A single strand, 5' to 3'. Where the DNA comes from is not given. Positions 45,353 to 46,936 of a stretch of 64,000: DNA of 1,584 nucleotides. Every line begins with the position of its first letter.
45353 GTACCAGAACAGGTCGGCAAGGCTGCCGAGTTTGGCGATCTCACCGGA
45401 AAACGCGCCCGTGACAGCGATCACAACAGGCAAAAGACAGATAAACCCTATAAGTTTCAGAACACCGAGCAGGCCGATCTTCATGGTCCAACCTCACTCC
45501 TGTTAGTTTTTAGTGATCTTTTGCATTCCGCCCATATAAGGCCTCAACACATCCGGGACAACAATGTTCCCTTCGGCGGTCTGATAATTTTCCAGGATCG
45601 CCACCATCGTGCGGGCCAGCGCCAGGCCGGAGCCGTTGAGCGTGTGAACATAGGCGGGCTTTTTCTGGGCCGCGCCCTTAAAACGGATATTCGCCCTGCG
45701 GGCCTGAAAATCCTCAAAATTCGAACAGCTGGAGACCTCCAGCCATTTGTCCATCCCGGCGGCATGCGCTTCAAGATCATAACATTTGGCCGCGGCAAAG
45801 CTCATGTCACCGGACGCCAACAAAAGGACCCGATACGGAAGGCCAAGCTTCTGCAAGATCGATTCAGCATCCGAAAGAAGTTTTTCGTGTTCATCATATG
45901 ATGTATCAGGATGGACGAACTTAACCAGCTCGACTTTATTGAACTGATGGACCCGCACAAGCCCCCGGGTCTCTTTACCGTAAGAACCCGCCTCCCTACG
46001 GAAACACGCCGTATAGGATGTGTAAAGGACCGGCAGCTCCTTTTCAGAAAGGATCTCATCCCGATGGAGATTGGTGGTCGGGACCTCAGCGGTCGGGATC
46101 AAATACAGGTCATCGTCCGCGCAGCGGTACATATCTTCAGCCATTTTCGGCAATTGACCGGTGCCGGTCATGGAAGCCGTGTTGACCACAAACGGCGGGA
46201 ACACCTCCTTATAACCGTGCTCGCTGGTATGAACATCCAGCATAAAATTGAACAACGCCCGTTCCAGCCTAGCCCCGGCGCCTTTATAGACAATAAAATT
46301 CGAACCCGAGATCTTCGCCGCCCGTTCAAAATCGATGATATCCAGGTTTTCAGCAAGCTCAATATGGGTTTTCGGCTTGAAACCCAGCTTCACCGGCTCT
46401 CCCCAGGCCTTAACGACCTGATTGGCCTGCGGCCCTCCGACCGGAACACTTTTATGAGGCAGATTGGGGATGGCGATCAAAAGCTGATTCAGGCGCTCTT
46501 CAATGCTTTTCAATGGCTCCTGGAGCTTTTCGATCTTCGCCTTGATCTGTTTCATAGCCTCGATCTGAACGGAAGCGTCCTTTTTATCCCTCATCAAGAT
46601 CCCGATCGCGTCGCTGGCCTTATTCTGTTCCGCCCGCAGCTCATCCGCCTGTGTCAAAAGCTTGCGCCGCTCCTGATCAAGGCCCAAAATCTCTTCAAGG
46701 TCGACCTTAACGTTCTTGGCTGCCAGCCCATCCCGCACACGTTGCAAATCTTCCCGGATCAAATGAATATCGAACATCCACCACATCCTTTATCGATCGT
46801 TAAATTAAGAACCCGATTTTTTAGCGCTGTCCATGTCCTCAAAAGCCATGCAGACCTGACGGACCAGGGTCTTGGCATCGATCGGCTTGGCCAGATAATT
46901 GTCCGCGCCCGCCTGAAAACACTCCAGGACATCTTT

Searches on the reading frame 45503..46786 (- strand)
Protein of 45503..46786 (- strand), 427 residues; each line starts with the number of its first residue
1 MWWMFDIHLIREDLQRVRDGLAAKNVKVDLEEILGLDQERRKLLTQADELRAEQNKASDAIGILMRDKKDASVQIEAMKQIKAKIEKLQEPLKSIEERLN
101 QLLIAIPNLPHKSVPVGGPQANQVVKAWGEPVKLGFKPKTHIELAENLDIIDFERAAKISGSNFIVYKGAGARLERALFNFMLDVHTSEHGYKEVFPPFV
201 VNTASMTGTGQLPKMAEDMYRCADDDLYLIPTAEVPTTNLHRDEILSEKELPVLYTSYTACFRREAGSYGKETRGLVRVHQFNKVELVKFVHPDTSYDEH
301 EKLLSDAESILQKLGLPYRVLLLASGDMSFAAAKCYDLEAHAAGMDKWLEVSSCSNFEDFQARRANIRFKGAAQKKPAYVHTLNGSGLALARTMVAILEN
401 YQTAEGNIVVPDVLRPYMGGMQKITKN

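Call 62: search_protein_families(library=pfam, proteins=[window:45503-46786:-], max_evalue=0.00001)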
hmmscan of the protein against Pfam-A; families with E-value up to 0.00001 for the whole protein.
window:45503-46786:- (427 aa): 2 families
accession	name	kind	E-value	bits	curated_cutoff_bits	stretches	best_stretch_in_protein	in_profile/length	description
PF00587.30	tRNA-synt_2b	-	3e-41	141.9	29.3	1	223-401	4-179/179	tRNA synthetase class II core domain (G, H, P, S and T)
PF02403.27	Seryl_tRNA_N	-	1.1e-26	93.6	28.2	1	4-110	1-108/108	Seryl-tRNA synthetase N-terminal domain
